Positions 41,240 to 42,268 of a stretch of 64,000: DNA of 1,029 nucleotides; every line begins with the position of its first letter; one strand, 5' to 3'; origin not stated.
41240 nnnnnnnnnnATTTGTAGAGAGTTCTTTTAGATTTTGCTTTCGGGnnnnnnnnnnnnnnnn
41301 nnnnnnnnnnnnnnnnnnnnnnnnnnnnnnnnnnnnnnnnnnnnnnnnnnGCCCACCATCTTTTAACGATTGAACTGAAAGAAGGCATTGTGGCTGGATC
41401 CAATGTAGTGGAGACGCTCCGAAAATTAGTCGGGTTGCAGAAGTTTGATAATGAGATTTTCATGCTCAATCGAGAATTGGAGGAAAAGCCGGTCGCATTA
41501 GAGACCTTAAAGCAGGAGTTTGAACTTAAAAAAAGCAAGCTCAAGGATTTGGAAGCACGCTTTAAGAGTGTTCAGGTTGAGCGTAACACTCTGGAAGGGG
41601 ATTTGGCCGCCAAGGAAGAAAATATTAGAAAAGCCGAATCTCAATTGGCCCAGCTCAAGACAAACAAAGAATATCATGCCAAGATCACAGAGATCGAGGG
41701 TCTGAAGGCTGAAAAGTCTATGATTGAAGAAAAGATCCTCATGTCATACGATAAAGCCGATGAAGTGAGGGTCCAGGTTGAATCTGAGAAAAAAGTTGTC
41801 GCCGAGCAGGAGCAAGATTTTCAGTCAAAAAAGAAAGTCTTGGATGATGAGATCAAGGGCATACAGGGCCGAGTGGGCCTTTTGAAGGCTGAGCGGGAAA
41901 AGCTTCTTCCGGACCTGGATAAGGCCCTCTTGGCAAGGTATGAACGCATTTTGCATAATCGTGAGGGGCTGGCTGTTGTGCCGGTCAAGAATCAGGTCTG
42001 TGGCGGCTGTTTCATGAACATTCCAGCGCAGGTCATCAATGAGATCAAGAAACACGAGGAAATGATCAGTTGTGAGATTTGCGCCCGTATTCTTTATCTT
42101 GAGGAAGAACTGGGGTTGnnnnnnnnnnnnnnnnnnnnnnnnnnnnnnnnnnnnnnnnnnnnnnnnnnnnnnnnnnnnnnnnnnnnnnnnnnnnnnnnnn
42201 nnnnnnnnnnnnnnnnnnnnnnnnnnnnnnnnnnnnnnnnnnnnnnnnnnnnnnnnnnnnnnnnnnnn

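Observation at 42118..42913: rnhA coding sequence runs ~70 nt into the RNase P RNA gene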

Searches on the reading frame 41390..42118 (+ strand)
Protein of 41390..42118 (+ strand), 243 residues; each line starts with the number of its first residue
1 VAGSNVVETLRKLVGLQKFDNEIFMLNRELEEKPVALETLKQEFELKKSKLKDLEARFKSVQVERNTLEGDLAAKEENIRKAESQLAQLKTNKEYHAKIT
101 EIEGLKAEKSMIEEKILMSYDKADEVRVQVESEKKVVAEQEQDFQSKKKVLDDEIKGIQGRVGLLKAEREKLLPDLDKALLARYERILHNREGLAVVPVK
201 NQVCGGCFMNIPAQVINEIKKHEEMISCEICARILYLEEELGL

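Call 4: search_protein_families(library=pfam, proteins=[window:41390-42118:+], max_evalue=0.01)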
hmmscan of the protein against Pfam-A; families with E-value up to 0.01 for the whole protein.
window:41390-42118:+ (243 aa): 2 families
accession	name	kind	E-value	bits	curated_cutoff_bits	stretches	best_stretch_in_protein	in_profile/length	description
PF02591.20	Zn_ribbon_9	-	3.1e-13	50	29.1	1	203-235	1-33/33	C4-type zinc ribbon domain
PF24481.2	CT398_CC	-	3.4e-08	34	27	1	16-190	1-178/180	CT398-like coiled coil hairpin domain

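Call 5: search_protein_families(library=ncbifam, proteins=[window:41390-42118:+], max_evalue=0.01)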
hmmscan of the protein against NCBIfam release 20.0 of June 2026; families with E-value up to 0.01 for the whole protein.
window:41390-42118:+ (243 aa): 8 families
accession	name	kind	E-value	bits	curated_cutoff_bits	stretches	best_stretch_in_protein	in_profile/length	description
NF047363.1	Zn_ribbon_CdsZ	equivalog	8e-27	94.3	275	1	8-239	3-234/251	zinc ribbon domain regulatory protein CdsZ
TIGR02169.1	SMC_prok_A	equivalog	1.8e-07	29.2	729.4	1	17-185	389-551/1165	chromosome segregation protein SMC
NF045487.1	ASRP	equivalog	8.1e-07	28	300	1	9-173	113-269/593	archaea-specific SMC-related protein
TIGR02168.1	SMC_prok_B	equivalog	1.1e-05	23.3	567.35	1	18-170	243-396/1181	chromosome segregation protein SMC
TIGR04523.1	Mplasa_alph_rch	subfamily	0.0011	16.9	270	1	18-162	507-654/745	helix-rich protein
NF038350.1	taxis_HmpF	equivalog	0.0027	16.1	200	1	16-92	468-544/553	pilus motility taxis protein HmpF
NF003034.1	PRK03918.1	equivalog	0.0047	15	700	1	21-171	210-363/878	DNA double-strand break repair ATPase Rad50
TIGR04320.1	Surf_Exclu_PgrA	domain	0.0069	15.7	70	0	33-95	254-316/360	SEC10/PgrA surface exclusion domain-containing protein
